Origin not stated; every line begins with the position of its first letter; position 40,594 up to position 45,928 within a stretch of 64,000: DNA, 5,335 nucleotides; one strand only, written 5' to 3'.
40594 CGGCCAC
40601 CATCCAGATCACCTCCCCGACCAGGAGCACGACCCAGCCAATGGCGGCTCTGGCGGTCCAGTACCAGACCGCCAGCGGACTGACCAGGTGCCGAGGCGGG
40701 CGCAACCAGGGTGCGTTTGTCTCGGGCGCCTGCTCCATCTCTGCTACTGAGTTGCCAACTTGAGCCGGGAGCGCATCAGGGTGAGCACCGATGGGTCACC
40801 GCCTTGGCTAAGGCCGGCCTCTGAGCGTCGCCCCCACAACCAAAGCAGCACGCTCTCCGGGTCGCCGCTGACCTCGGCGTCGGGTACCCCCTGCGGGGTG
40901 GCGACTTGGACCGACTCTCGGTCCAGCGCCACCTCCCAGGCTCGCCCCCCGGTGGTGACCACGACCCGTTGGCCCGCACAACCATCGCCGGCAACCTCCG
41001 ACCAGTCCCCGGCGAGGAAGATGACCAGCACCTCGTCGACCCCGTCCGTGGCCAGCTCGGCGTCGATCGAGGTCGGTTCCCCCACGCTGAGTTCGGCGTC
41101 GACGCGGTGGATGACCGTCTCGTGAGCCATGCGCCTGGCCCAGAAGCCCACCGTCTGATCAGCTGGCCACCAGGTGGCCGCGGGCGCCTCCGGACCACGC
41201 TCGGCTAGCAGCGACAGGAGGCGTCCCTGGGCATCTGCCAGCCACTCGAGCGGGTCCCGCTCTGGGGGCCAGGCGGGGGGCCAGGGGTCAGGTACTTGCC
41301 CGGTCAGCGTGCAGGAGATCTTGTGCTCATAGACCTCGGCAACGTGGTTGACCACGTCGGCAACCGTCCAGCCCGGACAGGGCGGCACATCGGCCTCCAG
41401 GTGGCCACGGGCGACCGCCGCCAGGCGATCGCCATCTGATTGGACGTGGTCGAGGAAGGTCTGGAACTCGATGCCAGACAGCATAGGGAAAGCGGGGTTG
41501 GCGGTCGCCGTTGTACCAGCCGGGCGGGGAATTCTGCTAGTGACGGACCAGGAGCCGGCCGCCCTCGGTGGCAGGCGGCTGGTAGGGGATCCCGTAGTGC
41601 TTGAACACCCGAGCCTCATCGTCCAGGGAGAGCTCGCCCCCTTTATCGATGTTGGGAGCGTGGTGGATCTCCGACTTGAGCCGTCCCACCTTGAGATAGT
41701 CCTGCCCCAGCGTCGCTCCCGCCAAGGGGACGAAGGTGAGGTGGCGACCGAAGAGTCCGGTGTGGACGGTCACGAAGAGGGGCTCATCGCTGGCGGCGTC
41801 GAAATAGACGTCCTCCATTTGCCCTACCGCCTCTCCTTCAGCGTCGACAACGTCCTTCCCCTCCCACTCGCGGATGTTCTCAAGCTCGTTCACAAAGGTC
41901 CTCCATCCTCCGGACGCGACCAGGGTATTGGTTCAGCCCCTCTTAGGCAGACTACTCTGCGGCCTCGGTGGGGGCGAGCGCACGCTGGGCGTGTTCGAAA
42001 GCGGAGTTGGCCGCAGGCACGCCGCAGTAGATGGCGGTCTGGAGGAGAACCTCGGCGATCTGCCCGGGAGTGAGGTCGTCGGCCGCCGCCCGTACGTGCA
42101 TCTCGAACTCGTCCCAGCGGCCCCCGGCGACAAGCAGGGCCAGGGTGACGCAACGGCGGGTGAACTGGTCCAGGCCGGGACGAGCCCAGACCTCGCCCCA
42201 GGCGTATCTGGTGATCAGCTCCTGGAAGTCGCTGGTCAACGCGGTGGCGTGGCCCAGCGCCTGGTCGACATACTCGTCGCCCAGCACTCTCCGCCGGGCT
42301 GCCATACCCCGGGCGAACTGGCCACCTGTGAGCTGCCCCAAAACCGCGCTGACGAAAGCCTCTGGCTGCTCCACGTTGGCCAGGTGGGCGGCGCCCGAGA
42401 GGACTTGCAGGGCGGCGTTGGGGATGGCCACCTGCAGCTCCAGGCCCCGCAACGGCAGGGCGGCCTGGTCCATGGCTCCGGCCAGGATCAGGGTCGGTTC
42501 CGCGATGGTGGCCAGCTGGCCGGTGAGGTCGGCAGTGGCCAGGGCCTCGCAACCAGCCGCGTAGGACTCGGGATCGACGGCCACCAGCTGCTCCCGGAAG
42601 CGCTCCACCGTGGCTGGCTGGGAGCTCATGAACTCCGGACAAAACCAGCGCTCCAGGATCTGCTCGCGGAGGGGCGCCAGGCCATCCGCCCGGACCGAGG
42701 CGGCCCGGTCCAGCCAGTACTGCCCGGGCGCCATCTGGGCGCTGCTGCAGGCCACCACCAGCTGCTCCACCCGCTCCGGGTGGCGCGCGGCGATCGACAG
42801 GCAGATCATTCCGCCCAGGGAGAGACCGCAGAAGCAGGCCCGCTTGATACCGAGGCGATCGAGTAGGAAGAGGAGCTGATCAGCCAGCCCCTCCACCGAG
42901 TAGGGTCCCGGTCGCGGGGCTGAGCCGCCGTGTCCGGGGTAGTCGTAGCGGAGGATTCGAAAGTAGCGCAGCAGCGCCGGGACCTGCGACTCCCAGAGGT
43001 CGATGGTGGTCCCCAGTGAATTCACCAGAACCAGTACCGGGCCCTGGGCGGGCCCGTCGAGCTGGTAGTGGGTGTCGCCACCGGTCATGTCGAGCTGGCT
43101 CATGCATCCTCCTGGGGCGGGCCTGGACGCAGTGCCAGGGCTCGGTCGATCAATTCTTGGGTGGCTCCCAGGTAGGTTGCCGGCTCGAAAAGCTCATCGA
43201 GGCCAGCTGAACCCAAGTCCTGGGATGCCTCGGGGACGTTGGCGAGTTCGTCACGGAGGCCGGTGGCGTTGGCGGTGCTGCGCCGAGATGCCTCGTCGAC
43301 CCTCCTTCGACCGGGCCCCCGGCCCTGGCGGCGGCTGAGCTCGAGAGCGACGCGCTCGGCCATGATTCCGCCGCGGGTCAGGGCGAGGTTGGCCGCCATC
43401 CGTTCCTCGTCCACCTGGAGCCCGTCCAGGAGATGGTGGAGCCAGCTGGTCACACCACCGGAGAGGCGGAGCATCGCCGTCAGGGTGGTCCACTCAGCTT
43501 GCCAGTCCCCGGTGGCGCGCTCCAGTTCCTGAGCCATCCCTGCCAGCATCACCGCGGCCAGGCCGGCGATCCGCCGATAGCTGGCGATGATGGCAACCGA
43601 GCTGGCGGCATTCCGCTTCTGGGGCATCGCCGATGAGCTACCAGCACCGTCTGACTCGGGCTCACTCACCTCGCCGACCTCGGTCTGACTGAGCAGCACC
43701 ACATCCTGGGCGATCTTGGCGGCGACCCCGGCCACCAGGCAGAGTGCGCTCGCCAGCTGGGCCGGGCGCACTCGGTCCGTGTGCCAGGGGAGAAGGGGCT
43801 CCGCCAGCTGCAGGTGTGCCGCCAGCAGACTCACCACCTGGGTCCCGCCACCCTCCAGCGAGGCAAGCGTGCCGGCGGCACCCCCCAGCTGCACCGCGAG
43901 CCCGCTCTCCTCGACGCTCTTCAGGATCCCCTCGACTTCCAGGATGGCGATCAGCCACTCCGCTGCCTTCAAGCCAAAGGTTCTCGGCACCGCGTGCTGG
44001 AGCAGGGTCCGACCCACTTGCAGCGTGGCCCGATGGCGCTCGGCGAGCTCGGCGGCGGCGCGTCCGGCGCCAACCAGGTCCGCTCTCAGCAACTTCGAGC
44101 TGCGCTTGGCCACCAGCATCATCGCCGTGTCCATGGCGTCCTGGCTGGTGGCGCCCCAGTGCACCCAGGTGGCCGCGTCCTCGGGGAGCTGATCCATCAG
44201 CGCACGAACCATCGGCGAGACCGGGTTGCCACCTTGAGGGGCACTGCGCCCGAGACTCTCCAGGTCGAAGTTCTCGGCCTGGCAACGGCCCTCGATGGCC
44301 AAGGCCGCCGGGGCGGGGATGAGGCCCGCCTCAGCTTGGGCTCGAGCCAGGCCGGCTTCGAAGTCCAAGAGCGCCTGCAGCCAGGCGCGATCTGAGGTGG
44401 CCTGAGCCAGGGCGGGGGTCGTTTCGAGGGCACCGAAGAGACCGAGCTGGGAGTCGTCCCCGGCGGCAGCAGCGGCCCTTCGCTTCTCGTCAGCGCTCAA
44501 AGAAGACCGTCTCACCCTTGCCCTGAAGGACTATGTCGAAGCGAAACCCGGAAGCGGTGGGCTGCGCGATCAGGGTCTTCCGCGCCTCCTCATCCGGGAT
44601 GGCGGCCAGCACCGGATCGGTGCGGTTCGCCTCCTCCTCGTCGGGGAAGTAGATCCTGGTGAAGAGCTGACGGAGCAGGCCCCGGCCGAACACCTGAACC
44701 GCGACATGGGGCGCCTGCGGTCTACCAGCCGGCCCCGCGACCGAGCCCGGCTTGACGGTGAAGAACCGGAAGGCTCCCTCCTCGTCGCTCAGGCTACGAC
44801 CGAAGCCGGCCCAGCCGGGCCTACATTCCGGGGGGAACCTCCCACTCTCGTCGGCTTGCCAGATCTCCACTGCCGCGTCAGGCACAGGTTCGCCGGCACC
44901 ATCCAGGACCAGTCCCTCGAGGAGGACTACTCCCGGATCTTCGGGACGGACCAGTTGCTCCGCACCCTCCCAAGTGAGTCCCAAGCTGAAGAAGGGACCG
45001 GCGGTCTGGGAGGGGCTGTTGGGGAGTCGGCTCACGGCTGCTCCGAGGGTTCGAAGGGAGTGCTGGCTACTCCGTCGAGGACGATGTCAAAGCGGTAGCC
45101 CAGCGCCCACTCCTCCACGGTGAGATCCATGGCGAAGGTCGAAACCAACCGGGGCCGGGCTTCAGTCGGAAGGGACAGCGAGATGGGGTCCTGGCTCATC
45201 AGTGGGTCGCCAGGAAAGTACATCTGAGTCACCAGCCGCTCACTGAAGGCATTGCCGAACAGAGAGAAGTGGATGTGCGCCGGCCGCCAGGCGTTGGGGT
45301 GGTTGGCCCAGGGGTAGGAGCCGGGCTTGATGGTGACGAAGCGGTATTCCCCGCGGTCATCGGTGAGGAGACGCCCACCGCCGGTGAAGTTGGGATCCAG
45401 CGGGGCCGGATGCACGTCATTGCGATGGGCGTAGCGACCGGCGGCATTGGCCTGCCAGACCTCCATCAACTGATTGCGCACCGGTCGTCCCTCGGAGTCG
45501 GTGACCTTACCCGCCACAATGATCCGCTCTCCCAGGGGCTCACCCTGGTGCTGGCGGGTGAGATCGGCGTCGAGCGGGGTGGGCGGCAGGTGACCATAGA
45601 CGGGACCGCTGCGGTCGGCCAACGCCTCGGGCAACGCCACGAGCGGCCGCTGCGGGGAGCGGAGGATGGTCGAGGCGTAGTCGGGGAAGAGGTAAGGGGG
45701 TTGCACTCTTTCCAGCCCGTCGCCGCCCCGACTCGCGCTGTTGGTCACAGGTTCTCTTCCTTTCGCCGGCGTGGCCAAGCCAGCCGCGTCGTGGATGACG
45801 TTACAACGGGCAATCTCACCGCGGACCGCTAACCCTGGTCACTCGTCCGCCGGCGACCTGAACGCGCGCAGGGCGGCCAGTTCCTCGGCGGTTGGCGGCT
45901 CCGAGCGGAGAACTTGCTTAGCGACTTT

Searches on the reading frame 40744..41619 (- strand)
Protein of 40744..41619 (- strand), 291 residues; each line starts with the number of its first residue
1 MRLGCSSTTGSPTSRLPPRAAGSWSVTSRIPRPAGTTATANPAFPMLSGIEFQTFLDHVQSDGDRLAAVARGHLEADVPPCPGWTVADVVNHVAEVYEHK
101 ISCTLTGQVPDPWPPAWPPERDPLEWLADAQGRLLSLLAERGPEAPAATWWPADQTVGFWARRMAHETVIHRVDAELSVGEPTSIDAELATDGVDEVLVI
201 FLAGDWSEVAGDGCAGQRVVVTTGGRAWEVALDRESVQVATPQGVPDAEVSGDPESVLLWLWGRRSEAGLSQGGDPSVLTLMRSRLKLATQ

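Call 71: search_protein_families(library=pfam, proteins=[window:40744-41619:-], max_evalue=0.0001)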
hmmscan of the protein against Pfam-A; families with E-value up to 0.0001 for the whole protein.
window:40744-41619:- (291 aa): 3 families
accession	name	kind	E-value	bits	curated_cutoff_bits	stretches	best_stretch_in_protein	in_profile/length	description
PF11716.13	MDMPI_N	-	5.5e-16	59.9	24.2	1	64-175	10-139/140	Mycothiol maleylpyruvate isomerase N-terminal domain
PF07398.16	MDMPI_C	-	6.2e-09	36.9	29.5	1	188-279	1-88/90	MDMPI C-terminal domain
PF12867.12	DinB_2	-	6.9e-05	23.7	24.8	0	79-172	25-125/128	DinB superfamily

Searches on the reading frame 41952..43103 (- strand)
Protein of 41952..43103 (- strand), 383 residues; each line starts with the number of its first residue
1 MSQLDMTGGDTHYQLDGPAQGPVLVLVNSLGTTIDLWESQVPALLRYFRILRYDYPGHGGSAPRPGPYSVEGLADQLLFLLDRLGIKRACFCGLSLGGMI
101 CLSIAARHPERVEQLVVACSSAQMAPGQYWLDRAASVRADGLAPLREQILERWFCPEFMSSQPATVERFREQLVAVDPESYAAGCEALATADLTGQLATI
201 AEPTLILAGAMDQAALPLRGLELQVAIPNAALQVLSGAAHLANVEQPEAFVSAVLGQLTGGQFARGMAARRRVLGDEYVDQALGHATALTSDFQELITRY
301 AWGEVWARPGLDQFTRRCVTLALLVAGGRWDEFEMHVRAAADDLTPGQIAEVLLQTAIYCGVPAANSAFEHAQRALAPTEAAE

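Call 71: search_protein_families(library=pfam, proteins=[window:41952-43103:-], max_evalue=0.0001)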
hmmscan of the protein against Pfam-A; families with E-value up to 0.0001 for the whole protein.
window:41952-43103:- (383 aa): 5 families
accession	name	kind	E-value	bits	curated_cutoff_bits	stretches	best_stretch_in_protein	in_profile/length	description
PF00561.26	Abhydrolase_1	-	1.7e-26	93.8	25.8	1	22-246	1-244/245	alpha/beta hydrolase fold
PF12697.13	Abhydrolase_6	-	1.5e-18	68.7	26.3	1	24-252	1-216/217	Alpha/beta hydrolase family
PF02627.25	CMD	-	1.6e-16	60.5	23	1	292-372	2-82/84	Carboxymuconolactone decarboxylase family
PF12146.15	Hydrolase_4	-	2.9e-11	43.6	27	1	48-242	32-234/239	Serine aminopeptidase, S33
PF03096.20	Ndr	-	1.2e-08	34.5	23.3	1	44-255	52-273/283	Ndr family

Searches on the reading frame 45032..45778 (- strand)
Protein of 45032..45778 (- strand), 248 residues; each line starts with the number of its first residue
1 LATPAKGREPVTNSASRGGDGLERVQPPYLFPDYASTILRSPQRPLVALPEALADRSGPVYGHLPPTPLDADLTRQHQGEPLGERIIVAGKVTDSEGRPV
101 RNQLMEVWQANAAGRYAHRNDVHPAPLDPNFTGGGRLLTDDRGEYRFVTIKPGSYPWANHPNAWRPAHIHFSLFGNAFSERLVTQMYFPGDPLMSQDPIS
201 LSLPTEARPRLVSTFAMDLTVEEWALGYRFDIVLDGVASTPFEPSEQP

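Call 71: search_protein_families(library=pfam, proteins=[window:45032-45778:-], max_evalue=0.0001)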
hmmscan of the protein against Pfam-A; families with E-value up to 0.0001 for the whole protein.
window:45032-45778:- (248 aa): 2 families
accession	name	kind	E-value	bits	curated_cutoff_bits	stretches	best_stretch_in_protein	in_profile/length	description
PF00775.27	Dioxygenase_C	-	2.9e-55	187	27.3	1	58-236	3-182/182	Dioxygenase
PF12391.13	PCDO_beta_N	-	1.8e-12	47.2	24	1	24-51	6-33/34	Protocatechuate 3,4-dioxygenase beta subunit N terminal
